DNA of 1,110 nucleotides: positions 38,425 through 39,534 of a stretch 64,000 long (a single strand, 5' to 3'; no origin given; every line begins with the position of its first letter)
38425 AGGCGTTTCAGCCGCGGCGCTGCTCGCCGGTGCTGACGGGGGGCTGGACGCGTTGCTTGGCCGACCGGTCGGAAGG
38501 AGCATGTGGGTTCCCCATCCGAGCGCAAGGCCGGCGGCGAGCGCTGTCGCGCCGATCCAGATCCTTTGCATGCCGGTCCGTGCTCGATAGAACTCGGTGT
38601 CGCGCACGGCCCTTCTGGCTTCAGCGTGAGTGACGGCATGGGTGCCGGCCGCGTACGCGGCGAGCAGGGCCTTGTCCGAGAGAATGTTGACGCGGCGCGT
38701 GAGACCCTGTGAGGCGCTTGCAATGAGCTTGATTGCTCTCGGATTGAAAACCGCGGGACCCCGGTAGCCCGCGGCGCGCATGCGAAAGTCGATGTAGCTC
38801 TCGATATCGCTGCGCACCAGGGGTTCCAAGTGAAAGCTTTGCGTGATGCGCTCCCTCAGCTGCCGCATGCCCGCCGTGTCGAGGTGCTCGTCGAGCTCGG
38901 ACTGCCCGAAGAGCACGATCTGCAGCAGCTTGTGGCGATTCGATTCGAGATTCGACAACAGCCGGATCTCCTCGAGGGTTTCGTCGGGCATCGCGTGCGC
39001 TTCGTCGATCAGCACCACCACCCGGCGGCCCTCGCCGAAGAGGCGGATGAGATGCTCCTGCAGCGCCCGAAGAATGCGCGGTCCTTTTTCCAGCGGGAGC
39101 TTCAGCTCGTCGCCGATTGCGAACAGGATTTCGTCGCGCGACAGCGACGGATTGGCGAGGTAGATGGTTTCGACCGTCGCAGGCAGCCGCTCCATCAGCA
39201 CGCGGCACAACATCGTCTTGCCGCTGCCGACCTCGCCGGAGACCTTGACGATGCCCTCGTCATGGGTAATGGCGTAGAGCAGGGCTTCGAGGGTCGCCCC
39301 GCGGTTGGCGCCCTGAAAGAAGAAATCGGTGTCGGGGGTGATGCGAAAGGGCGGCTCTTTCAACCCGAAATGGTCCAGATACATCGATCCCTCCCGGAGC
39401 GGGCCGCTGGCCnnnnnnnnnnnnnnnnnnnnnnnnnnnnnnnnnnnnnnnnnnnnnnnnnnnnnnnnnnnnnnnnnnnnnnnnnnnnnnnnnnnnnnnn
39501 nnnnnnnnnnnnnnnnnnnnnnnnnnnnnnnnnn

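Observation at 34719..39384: ExeA-like ATPase with a SPOR-like tail, a GspB-like/TPR protein and a lipoprotein secretin: an ExeAB-type peptidoglycan module rebuilt with different domains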

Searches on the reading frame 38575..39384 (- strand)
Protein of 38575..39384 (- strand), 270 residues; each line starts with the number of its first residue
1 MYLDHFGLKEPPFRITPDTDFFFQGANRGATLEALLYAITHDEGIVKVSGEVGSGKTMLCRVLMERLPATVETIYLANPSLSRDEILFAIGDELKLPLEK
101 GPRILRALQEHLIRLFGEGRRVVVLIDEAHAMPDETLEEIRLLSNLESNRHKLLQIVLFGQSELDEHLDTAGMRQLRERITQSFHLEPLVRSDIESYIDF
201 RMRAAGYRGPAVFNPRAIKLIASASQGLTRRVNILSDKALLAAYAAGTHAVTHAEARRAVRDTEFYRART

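Call 45: search_dna_similar(query=window:38575-39384:-, collection=plasmids, mode=protein, max_evalue=1e-10, max_rows=60, rows=spread)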
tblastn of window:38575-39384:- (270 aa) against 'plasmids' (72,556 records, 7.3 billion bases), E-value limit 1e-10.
Records with a match: 77; places in all: 90; records where one place covers at least 80% of the query: 65.
Best place of each record, by identity: <60% 77.
By first word of the organism name: Streptomyces 12; Rhodococcus 10; Mycobacterium 5; Nitratidesulfovibrio 4; Thioclava 4; Roseobacter 4; Rhodovulum 3; Rhizobium 2; Jannaschia 2; Ruegeria 2; and 28 more.
By predicted mobility (MOB-suite, as given by PLSDB): non-mobilizable 56; mobilizable 21.
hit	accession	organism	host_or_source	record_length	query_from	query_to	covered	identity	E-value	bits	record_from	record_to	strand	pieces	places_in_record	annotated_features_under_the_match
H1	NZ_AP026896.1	Aeromonas caviae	Microbe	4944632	1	264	98%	45.7%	4e-60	212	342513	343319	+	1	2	none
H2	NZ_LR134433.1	Legionella adelaidensis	environmental,Cooling tower water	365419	1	270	100%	43.8%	5e-58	206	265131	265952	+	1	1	AAA family ATPase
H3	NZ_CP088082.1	Ideonella dechloratans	Cell culture,Activated sludge, ...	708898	1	238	88%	39.3%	1e-46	173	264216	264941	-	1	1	AAA family ATPase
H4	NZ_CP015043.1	Rhodovulum sp. P5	cell culture,shallow-sea hydrothermal ...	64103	1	262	97%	34.3%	1e-35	142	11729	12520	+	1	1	AAA family ATPase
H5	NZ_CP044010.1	Rhizobium sp. BG6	Prosopis cineraria,pure bacterial ...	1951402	1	266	99%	33.2%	7e-32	130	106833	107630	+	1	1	none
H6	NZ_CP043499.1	Rhizobium grahamii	Prosopis cineraria,pure bacterial ...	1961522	1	266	99%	33.2%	7e-32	130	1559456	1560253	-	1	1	none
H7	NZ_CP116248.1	Nitratidesulfovibrio vulgaris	swine finishing facility waste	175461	1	237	88%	36.0%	1e-36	144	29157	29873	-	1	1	XrtA/PEP-CTERM system-associated ATPase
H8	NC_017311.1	Nitratidesulfovibrio vulgaris RCH1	-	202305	1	237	88%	36.0%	1e-36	144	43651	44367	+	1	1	XrtA/PEP-CTERM system-associated ATPase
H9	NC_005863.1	Nitratidesulfovibrio vulgaris str. Hildenborough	-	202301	1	237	88%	36.0%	2e-36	144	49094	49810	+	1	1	XrtA/PEP-CTERM system-associated ATPase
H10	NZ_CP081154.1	Aliiroseovarius sp. M344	-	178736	1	237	88%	35.8%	2e-41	158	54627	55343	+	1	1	AAA family ATPase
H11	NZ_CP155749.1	Sphingomonas parapaucimobilis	Chinese cabbage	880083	1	238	88%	35.5%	1e-40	156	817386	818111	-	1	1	AAA family ATPase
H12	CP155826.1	Thioclava sp. 'Guangxiensis'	Bruguiera gymnorhiza,pure ...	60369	1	237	88%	35.3%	2e-37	147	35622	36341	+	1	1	AAA family ATPase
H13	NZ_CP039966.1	Pseudorhodobacter turbinis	single bacterial isolate,Turban shell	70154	1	237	88%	35.3%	8e-36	142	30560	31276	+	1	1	AAA family ATPase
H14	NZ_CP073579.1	Photobacterium sp. GJ3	-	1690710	1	238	88%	35.0%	2e-42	161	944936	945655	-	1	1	record has no annotation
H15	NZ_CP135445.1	Thioclava sp. FTW29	-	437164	1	237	88%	34.9%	5e-38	148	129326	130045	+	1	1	AAA family ATPase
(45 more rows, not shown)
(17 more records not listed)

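Call 46: get_annotated_region(hit=H1, flank=7000)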
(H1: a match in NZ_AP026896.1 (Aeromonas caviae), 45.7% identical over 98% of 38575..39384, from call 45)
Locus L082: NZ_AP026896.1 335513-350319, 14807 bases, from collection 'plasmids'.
description: Aeromonas caviae strain KAM479 plasmid pKAM479_3, complete sequence
organism: Aeromonas caviae (NCBI taxid 648)
taxonomy: Bacteria; Pseudomonadota; Gammaproteobacteria; Aeromonadales; Aeromonadaceae; Aeromonas; Aeromonas caviae
host: -; source: Microbe; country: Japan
typing (MOB-suite, as given by PLSDB): non-mobilizable
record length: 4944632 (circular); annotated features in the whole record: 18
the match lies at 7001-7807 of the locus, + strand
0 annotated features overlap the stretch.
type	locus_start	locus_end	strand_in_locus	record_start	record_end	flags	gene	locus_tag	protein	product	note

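Call 50: get_annotated_region(hit=H3, flank=5000)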
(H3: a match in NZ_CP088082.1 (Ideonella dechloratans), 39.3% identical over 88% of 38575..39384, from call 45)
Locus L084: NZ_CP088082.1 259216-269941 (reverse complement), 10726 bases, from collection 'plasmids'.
description: Ideonella dechloratans strain CCUG 30977 plasmid unnamed1, complete sequence
organism: Ideonella dechloratans (NCBI taxid 36863)
taxonomy: Bacteria; Pseudomonadota; Betaproteobacteria; Burkholderiales; Sphaerotilaceae; Ideonella; Ideonella dechloratans
host: -; source: Cell culture,Activated sludge, wastewater treatment plant; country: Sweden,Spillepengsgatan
typing (MOB-suite, as given by PLSDB): non-mobilizable
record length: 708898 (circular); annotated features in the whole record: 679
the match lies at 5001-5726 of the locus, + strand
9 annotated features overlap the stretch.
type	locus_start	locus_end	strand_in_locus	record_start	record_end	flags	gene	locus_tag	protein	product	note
CDS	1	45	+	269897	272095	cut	-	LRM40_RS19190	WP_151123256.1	TonB-dependent receptor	GO:0015891 - siderophore transport [Evidence IEA]; GO:0055085 - transmembrane transport [Evidence IEA]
CDS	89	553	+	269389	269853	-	-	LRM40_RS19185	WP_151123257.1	Rrf2 family transcriptional regulator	-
CDS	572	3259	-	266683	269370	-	-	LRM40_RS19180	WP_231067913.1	ATP-binding protein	GO:0006302 - double-strand break repair [Evidence IEA]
CDS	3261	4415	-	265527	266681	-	-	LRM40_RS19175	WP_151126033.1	DNA repair exonuclease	-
CDS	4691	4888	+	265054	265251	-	-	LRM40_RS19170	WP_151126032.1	hypothetical protein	-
CDS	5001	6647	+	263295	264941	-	-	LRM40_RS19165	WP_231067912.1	AAA family ATPase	-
CDS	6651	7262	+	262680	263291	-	-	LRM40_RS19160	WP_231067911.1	general secretion pathway protein GspB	-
CDS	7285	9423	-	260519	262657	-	-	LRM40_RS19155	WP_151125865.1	bifunctional diguanylate cyclase/phosphodiesterase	-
CDS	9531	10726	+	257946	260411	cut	-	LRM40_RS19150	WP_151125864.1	cation-translocating P-type ATPase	-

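Call 58: get_annotated_region(hit=H2, flank=7000)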
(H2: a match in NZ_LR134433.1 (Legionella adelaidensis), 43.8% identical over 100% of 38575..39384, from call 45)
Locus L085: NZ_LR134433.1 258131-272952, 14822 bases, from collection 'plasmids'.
description: Legionella adelaidensis strain NCTC12735 plasmid 24, complete sequence
organism: Legionella adelaidensis (NCBI taxid 45056)
taxonomy: Bacteria; Pseudomonadota; Gammaproteobacteria; Legionellales; Legionellaceae; Legionella; Legionella adelaidensis
host: -; source: environmental,Cooling tower water; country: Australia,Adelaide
typing (MOB-suite, as given by PLSDB): mobilizable; relaxase MOBH
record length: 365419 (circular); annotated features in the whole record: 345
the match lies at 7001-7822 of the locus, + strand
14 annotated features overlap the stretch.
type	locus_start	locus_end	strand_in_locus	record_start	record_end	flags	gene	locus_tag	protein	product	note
CDS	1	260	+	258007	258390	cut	-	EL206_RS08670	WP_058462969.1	type II secretion system protein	-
CDS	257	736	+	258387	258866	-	-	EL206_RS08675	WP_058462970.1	competence type IV pilus minor pilin ComGF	-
CDS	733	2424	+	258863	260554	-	-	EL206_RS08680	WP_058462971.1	type II secretion system protein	-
CDS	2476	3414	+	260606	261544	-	-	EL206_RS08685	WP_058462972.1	hypothetical protein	-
CDS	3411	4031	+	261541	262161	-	-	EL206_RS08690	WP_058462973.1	PilN domain-containing protein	-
CDS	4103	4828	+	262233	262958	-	-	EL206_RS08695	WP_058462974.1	hypothetical protein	-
CDS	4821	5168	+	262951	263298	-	-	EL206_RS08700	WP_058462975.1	hypothetical protein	-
CDS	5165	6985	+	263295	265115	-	mshL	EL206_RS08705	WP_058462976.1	pilus (MSHA type) biogenesis protein MshL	GO:0009306 - protein secretion [Evidence IEA]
CDS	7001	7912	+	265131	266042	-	-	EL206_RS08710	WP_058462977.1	AAA family ATPase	-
CDS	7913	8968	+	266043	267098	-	-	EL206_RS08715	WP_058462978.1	hypothetical protein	-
CDS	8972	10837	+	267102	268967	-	-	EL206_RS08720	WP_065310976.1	GspE/PulE family protein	GO:0009306 - protein secretion [Evidence IEA]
CDS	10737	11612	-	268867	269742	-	-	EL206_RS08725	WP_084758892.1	cytochrome c oxidase subunit 3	-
CDS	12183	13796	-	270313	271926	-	ctaD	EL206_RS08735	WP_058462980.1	cytochrome c oxidase subunit I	-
CDS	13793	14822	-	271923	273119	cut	coxB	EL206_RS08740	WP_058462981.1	cytochrome c oxidase subunit II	-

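Call 77: search_solved_structures(query=window:38575-39384:-, max_evalue=0.001)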
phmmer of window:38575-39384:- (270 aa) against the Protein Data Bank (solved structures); distinct sequences matched with E-value up to 0.001: 0.
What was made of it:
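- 38599..39384 (-): Cytoplasmic AAA+ domain (residues 1-262), including the invariant N-terminal motif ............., Walker A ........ and Walker B VVVLIDE. No sequence relative exists in the PDB (call 77).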
